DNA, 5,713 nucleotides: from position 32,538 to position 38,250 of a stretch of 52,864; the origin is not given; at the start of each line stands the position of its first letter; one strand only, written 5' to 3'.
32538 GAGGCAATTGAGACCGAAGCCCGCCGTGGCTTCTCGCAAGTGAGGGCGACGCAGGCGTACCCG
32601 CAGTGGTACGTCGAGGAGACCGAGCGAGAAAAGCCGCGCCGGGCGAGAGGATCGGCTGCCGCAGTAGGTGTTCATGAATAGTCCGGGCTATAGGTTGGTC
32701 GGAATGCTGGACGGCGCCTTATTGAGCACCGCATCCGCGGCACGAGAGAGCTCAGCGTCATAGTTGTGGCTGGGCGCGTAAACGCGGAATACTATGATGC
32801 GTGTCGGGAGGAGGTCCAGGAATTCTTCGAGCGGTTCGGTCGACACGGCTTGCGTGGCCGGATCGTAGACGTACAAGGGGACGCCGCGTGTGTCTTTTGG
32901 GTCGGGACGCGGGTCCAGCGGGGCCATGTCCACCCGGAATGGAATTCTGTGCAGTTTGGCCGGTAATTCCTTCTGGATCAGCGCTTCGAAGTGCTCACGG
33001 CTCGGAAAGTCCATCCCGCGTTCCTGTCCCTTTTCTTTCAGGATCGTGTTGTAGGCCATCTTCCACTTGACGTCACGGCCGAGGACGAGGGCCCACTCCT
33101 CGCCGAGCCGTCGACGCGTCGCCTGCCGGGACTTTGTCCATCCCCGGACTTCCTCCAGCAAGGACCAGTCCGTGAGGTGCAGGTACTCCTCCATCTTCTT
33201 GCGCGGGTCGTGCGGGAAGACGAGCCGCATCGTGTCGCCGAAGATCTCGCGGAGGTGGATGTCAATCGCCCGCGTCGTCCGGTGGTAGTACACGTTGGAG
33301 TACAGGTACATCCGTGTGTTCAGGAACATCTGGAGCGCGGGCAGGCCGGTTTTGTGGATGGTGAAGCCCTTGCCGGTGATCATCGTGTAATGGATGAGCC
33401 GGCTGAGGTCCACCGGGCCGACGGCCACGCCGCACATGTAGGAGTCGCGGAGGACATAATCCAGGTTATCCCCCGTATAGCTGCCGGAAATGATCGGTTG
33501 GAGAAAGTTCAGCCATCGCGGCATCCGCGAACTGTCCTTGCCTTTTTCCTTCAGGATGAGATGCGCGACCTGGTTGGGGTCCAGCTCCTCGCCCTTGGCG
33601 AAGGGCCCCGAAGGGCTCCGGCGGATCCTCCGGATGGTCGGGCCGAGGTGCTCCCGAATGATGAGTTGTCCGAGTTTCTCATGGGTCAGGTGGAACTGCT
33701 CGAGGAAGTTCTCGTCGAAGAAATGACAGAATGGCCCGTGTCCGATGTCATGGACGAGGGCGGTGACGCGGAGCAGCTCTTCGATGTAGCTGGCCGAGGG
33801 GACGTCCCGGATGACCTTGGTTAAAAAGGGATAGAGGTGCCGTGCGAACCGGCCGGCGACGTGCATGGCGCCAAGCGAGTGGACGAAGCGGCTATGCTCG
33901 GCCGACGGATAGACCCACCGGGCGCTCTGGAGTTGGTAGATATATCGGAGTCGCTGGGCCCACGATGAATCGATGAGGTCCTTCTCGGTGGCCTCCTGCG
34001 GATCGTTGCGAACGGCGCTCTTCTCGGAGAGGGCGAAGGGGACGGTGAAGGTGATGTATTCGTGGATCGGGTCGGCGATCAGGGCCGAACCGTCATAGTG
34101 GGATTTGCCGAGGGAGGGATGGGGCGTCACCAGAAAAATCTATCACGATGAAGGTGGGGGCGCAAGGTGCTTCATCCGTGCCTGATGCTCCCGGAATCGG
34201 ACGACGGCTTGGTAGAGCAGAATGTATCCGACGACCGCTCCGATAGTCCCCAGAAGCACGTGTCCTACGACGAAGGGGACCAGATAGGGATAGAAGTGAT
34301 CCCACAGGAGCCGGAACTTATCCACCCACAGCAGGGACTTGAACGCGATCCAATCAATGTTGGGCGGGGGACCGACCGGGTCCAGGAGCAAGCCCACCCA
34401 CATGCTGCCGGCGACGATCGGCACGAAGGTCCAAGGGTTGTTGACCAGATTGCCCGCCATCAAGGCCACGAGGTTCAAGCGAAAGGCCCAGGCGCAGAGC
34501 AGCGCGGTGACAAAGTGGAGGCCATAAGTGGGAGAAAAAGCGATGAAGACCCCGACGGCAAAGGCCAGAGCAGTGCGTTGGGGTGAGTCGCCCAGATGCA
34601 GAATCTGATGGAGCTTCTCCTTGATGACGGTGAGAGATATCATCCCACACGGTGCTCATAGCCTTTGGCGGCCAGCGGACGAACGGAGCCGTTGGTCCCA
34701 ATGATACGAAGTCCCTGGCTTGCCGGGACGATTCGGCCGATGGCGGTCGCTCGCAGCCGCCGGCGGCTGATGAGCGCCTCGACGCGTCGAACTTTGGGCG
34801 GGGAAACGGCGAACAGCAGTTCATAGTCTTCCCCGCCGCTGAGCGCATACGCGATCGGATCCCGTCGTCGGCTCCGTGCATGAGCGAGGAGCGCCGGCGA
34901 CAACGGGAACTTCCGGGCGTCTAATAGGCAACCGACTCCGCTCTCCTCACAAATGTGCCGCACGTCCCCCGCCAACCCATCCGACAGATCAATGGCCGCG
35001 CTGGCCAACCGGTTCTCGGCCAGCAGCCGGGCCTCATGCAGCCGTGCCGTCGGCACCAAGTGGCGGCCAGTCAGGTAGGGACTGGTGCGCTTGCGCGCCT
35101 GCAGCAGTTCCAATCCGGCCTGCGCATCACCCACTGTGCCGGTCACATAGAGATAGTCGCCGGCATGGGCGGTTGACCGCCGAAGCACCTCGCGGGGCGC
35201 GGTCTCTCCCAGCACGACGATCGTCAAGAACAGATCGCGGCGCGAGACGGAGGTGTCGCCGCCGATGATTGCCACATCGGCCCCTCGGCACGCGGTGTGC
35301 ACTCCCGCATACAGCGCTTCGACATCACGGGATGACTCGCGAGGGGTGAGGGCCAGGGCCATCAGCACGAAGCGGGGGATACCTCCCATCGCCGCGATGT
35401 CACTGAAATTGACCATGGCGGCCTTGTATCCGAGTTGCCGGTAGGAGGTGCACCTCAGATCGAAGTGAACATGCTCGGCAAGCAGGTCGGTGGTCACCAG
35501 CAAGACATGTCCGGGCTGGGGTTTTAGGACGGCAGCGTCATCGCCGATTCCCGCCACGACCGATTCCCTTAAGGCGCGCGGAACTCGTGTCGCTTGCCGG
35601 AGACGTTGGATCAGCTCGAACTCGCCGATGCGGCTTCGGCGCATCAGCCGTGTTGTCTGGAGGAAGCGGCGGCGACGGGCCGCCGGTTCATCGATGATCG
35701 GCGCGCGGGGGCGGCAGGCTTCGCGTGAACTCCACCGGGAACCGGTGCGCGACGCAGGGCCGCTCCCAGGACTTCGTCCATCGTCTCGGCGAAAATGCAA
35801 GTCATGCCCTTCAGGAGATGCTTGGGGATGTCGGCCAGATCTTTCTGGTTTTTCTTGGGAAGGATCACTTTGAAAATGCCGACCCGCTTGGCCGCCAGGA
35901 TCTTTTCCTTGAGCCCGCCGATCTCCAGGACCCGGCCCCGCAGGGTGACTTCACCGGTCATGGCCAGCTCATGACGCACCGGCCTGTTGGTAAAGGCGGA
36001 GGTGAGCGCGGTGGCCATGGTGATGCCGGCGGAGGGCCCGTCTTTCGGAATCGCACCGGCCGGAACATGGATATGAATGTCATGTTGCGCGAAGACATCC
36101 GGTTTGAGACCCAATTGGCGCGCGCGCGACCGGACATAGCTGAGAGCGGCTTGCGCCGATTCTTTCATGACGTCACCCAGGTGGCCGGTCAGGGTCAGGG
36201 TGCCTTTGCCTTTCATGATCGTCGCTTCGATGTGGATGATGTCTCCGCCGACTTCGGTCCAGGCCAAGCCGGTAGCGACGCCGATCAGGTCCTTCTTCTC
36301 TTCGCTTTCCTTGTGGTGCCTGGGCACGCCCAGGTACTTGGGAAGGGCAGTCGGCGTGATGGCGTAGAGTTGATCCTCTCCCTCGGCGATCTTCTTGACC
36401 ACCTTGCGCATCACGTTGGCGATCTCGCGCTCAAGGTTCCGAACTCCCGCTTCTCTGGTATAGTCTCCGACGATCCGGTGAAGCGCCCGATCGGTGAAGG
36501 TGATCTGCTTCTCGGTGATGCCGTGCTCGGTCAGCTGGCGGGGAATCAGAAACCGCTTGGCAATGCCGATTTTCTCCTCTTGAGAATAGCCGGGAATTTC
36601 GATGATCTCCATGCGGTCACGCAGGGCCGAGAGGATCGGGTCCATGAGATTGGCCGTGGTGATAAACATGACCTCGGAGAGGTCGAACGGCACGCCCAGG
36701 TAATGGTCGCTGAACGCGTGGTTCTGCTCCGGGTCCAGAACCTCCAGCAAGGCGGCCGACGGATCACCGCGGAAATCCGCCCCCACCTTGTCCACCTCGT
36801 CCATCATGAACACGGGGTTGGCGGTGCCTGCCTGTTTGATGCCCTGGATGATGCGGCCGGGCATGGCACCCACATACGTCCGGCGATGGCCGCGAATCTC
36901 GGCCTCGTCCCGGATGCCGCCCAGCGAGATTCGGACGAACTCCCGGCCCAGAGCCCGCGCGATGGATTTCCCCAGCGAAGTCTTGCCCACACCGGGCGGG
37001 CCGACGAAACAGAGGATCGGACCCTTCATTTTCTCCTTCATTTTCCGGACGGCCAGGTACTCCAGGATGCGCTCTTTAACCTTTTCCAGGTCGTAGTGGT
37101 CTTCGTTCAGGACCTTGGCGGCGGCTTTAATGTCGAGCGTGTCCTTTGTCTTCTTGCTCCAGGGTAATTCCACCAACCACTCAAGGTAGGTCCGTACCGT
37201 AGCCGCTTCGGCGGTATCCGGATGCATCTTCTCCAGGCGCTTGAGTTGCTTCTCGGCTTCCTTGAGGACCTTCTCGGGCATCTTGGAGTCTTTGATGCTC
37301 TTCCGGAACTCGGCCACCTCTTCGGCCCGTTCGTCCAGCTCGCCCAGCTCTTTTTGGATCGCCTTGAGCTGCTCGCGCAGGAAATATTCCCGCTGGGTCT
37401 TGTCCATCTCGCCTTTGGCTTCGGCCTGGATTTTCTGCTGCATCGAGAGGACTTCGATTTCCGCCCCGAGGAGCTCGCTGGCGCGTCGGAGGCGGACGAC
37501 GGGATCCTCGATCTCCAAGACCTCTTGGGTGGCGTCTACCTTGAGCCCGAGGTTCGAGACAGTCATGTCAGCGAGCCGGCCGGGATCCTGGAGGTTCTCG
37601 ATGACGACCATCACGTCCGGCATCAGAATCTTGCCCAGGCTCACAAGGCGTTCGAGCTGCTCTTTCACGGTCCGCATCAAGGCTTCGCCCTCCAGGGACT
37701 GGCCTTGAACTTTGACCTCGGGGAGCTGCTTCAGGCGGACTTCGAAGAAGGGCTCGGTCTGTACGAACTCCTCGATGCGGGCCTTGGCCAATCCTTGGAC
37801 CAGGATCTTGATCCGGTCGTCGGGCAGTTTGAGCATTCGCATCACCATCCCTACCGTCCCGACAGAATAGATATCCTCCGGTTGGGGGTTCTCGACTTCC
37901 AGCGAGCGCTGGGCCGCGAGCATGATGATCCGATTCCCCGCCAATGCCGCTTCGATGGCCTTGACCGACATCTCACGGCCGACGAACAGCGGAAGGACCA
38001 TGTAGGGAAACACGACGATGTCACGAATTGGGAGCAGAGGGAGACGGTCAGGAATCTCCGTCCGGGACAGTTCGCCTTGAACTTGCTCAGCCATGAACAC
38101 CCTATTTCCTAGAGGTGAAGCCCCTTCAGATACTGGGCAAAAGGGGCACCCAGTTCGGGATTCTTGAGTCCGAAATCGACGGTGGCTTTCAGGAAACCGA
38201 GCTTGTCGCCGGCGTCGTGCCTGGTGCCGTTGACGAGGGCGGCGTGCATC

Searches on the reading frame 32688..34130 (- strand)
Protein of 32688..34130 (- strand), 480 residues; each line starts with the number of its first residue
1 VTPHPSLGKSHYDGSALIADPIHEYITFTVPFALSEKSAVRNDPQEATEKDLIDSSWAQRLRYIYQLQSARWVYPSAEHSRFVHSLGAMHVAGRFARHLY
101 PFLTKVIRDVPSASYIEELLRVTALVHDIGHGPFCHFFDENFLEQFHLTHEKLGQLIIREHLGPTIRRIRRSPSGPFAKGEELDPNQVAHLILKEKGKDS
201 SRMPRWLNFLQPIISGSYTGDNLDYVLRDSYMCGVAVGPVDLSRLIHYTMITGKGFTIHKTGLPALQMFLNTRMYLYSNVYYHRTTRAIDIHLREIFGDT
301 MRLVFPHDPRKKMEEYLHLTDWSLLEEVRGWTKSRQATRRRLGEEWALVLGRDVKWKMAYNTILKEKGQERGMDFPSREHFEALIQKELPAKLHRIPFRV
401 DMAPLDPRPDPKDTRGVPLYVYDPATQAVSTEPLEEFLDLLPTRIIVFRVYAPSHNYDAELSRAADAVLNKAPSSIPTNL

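Call 51: search_protein_families(library=pfam, max_evalue=0.00001, proteins=[window:32688-34130:-])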
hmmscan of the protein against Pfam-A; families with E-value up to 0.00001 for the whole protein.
window:32688-34130:- (480 aa): 2 families
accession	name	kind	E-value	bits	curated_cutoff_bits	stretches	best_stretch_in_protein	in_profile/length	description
PF01966.28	HD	-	1.5e-09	38.6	22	1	81-166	1-78/116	HD domain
PF19276.4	HD_assoc_2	-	9.1e-06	25.7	23.1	0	240-342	1-98/222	HD associated region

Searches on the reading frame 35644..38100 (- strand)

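Call 51: search_protein_families(library=pfam, max_evalue=0.00001, proteins=[window:35644-38100:-])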
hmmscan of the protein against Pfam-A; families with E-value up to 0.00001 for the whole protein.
window:35644-38100:- (818 aa): 6 families
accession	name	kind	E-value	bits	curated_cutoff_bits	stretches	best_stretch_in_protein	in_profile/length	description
PF05362.19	Lon_C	-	1.7e-93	312.4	21.1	1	581-783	2-204/205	Lon protease (S16) C-terminal proteolytic domain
PF02190.22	LON_substr_bdg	-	4.1e-49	167.7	28.7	1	20-211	2-198/200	ATP-dependent protease La (LON) substrate-binding domain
PF00004.35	AAA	-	1.8e-25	90.3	21.2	1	363-500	1-126/131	ATPase family associated with various cellular activities (AAA)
PF22667.2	Lon_lid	-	8e-24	83.5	27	1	525-576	2-53/57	Lon protease AAA+ ATPase lid domain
PF13541.12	ChlI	-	7.8e-09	35.9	27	1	624-751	1-121/121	Subunit ChlI of Mg-chelatase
PF07728.20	AAA_5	-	1.3e-07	32.1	22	1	363-497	2-139/139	AAA domain (dynein-related subfamily)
